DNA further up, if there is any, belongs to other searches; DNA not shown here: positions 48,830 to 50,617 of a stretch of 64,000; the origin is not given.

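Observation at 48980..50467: Free-standing Cy domain gene between two Cy-A-PCP modules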

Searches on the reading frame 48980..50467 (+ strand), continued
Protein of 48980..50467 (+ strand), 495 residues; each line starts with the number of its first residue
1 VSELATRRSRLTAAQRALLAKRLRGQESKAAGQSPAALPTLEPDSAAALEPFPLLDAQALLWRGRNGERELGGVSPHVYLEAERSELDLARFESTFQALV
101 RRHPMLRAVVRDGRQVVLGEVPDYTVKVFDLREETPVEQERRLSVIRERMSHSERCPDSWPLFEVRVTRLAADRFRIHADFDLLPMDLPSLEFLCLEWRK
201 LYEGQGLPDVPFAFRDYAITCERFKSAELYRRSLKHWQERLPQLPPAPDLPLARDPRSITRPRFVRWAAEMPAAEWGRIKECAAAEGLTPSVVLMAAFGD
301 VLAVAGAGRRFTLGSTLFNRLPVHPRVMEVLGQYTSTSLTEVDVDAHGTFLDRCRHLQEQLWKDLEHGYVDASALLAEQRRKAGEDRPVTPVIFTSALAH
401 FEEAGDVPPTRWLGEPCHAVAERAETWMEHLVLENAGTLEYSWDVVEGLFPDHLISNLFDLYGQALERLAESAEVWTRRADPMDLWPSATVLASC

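Call 68: find_related_loci(query=A1, collection=metagenome_contigs, flank=10000)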
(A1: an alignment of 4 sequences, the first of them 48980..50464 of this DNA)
Query A1 (495 aa) in metagenome_contigs; peptide patterns used: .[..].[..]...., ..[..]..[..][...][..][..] (x = any residue, [..] = any of these).
392 stretches matched a pattern; 51 encode a relative of the query (tblastn E <= 1e-3); 51 distinct loci.
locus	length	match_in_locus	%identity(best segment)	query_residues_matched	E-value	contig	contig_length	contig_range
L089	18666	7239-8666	43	8-476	3e-104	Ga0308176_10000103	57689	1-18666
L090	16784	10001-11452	40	1-482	7e-104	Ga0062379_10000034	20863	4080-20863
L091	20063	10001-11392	40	27-489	1e-101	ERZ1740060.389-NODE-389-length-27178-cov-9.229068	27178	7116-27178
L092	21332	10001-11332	41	36-476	4e-100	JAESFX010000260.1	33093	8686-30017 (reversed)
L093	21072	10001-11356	42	26-476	1e-95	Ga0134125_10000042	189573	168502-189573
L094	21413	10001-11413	39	8-476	4e-94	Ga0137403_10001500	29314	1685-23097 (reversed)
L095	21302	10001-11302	42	43-476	4e-94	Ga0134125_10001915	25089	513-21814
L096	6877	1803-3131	40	44-485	5e-93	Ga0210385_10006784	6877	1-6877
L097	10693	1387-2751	42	26-477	2e-92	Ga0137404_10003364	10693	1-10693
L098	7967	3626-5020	38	20-478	3e-92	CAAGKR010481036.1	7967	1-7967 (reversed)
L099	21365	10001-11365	43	51-489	4e-92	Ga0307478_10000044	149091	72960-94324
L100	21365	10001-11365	43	51-489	4e-92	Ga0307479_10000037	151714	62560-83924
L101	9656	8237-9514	40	38-466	7e-91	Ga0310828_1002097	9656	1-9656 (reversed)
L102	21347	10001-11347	39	38-479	7e-90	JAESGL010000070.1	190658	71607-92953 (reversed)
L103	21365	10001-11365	38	34-482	9e-88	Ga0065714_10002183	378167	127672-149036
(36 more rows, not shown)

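Call 71: find_homologous_proteins(query=A2, max_evalue=1e-30)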
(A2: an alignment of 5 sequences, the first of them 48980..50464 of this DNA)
Query A2 (5 sequences) (495 aa, profile of the alignment): 19 proteins with E <= 1e-30 among 8000 candidates.
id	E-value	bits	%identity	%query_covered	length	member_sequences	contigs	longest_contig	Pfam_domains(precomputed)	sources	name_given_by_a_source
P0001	3.0e-242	823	100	100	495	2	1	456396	PF00668.26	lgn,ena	-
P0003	1.8e-239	813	47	96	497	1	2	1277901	PF00668.26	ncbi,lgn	ncbi:MAG: condensation domain-containing protein [Candidatus Competibacteraceae bacterium]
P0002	7.5e-234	795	54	97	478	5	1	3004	PF00668.26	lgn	-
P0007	5.2e-224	762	41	96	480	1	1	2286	PF00668.26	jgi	jgi:Condensation domain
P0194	2.0e-210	718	39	89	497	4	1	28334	PF00668.26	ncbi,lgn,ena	-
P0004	7.9e-152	524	43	97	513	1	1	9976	PF00668.26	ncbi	ncbi:MAG: condensation domain-containing protein, partial [Pyrinomonadaceae bacterium]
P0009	1.8e-140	487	42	94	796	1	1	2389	PF00668.26,PF00550.32,PF00501.35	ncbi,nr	ncbi:MAG TPA: AMP-binding protein, partial [Thermoanaerobaculia bacterium]|nr:AMP-binding protein [T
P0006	1.1e-134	468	42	88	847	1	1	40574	PF00668.26,PF00550.32,PF13193.13,PF23297.2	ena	-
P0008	7.0e-129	449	42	86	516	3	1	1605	PF00668.26,PF00501.35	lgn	-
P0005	3.3e-126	440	41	97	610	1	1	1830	PF00668.26,PF00550.32,PF00501.35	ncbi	ncbi:MAG TPA: condensation domain-containing protein, partial [Micromonospora sp.]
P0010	5.1e-125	436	41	88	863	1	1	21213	PF00668.26,PF00550.32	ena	-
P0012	8.3e-116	406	38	95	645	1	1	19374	PF00668.26,PF00501.35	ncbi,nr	ncbi:MAG: AMP-binding protein, partial [Rhodospirillales bacterium]|nr:AMP-binding protein [Rhodospi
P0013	3.3e-115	404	41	83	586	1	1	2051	PF00668.26,PF00550.32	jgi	jgi:hypothetical protein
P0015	3.7e-112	394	37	96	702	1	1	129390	PF00668.26,PF00501.35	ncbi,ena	-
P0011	2.0e-107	378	37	85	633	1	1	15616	PF00668.26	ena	-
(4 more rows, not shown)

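Call 72: find_encoding_contigs(protein=P0194, flank=10000, max_places=5)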
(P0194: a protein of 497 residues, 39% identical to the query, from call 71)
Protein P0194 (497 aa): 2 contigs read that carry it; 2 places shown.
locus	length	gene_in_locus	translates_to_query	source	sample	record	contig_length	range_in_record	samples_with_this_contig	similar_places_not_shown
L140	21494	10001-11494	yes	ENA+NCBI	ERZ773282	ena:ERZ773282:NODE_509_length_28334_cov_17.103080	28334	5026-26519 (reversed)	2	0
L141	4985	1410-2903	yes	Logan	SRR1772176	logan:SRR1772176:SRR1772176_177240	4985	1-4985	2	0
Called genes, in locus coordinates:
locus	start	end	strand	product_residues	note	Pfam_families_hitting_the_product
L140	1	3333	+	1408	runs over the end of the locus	PF18563:TubC_N, PF00668:Condensation, PF00501:AMP-binding, PF00881:Nitroreductase, PF13193:AMP-binding_C (weak), PF00550:PP-binding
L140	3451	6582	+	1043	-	PF00109:ketoacyl-synt, PF02801:Ketoacyl-synt_C, PF16197:KAsynt_C_assoc, PF22621:CurL-like_PKS_C, PF22336:RhiE-like_linker, PF00698:Acyl_transf_1, PF00550:PP-binding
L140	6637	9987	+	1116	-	PF00668:Condensation, PF00501:AMP-binding, PF13193:AMP-binding_C, PF00550:PP-binding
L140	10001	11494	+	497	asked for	PF00668:Condensation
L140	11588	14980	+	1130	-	PF00668:Condensation, PF00501:AMP-binding, PF13193:AMP-binding_C, PF00550:PP-binding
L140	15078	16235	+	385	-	PF01073:3Beta_HSD, PF01370:Epimerase, PF07993:NAD_binding_4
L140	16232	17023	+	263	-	PF00975:Thioesterase, PF12697:Abhydrolase_6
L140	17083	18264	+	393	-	PF02771:Acyl-CoA_dh_N, PF02770:Acyl-CoA_dh_M, PF00441:Acyl-CoA_dh_1, PF22924:ACOX_C_alpha1 (weak), PF08028:Acyl-CoA_dh_2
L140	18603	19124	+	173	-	PF13801:Metal_resist (faint)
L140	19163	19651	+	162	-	PF12802:MarR_2 (weak)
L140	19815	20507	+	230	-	PF08003:Methyltransf_9, PF01135:PCMT (weak), PF13847:Methyltransf_31 (weak), PF08241:Methyltransf_11, PF08242:Methyltransf_12 (weak), PF13649:Methyltransf_25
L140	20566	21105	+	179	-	-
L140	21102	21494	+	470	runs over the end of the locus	PF01011:PQQ (faint), PF13360:PQQ_2, PF13570:Beta-prop_ACSF4, PF13360:PQQ_2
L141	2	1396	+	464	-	?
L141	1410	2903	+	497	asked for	PF00668:Condensation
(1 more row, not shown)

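Call 94: predict_structure(alignment_id=A4)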
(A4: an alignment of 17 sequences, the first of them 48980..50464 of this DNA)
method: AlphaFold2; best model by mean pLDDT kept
length: 495 residues; sequences in the alignment: 17
mean_pLDDT: 87.3   pTM: 0.85
mean pLDDT of the five models: 87.3, 86.4, 84.5, 84.4, 83.6
residues with pLDDT >= 90: 338; 70-90: 98; 50-70: 31; < 50: 28
segments of 3 or more residues with pLDDT < 50: 1-5, 23-35, 489-495
pLDDT, mean of each block of 10 residues (from residue 1): 51 57 45 59 91 93 86 89 97 97 94 94 95 98 96 91 97 97 92 93 91 90 92 96 94 92 93 97 94 95 90 86 76 85 87 93 90 92 86 86 70 94 92 93 96 94 95 86 58 45
secondary structure, 60 per line:
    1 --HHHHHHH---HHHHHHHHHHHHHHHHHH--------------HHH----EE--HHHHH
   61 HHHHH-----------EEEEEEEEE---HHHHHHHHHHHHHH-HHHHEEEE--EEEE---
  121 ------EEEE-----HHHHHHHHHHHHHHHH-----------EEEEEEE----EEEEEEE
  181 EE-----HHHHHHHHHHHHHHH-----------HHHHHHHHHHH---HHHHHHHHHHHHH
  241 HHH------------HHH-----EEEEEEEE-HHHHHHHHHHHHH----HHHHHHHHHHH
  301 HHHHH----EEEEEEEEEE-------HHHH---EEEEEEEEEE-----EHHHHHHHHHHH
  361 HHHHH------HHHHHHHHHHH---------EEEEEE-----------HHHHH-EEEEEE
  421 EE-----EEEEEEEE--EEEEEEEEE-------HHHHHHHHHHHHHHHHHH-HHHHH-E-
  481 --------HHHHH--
elements in order: H3-9 H13-30 H56-65 E77-85 H89-102 H104-107 E108-111 E114-117 E127-130 H136-151 E163-169 E174-182 H188-202 H214-224 H228-243 E264-271 H273-285 H290-305 E310-319 H327-330 E334-343 H350-365 H372-382 E392-397 H409-413 E415-422 E428-435 E438-446 H454-471 H473-477 H489-493

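Call 96: fold_search(model_id=the predicted structure, library=pdb)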
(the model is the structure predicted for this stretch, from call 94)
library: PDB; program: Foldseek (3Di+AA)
matches with E <= 10: 676; with E <= 0.001: 273
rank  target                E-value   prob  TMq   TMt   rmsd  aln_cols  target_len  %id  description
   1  5t81_A                9.8e-45  1.00  0.82  0.81   4.8       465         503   34  Rhombohedral crystal form of the EpoB NRPS cyclization-docking bidomain from Sorangium cellulosum (released 2016-11-09)
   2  5t7z                  8.9e-44  1.00  0.82  0.83   4.9       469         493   33  Monoclinic crystal form of the EpoB NRPS cyclization-docking bidomain from Sorangium cellulosum (released 2016-11-09)
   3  5t3e_A                1.1e-43  1.00  0.81  0.92   1.9       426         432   33  Crystal structure of a nonribosomal peptide synthetase heterocyclization domain. (released 2016-11-02)
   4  5t81_B                3.4e-43  1.00  0.83  0.82   3.5       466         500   33  Rhombohedral crystal form of the EpoB NRPS cyclization-docking bidomain from Sorangium cellulosum (released 2016-11-09)
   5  5t3e_B                3.4e-42  1.00  0.81  0.93   2.0       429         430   33  Crystal structure of a nonribosomal peptide synthetase heterocyclization domain. (released 2016-11-02)
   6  7jtj                  2.6e-41  1.00  0.79  0.91   2.6       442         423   34  Crystal structure of the second heterocyclization domain of yersiniabactin synthetase (released 2021-10-06)
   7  7ly4_E                7.1e-41  1.00  0.80  0.48   2.3       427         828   33  Cryo-EM structure of the elongation module of the bacillamide NRPS, BmdB, in complex with the oxidase, BmdC (released 2022-02-02)
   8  7jua                  2.8e-40  1.00  0.79  0.91   2.6       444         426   34  Crystal structure of the second heterocyclization domain of yersiniabactin synthetase at 2.35 A resolution (released 2021-09-22)
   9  7ly7_A                6.4e-40  1.00  0.80  0.44   2.2       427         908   32  Crystal structure of the elongation module of the bacillamide NRPS, BmdB, in complex with the oxidase BmdC (released 2022-02-02)
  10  6lta                  2.1e-37  1.00  0.78  0.42   2.6       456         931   32  Crystal Structure of Nonribosomal peptide synthetases (NRPS), FmoA3 (S1046A) (released 2021-02-24)
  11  6ltb                  4.1e-36  1.00  0.78  0.43   2.5       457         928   32  Crystal Structure of Nonribosomal peptide synthetases (NRPS), FmoA3 (S1046A)-AMPPNP bound form (released 2021-02-24)
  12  7emy_A                6.2e-36  1.00  0.83  0.32   3.2       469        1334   31  Pyochelin synthetase, a dimeric nonribosomal peptide synthetase elongation module (released 2021-12-22)
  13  6ltc                  7.4e-36  1.00  0.79  0.44   2.4       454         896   33  Crystal Structure of Nonribosomal peptide synthetases (NRPS), FmoA3 (S1046A)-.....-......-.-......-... bound form (released 2021-03-10)
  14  6ltd_B                8.3e-36  1.00  0.79  0.45   2.4       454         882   32  Crystal Structure of Nonribosomal peptide synthetases (NRPS), FmoA3 (S1046A)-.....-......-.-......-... bound form (released 2021-03-10)
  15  6ltd_A                1.3e-34  1.00  0.77  0.44   2.4       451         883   32  Crystal Structure of Nonribosomal peptide synthetases (NRPS), FmoA3 (S1046A)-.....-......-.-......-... bound form (released 2021-03-10)
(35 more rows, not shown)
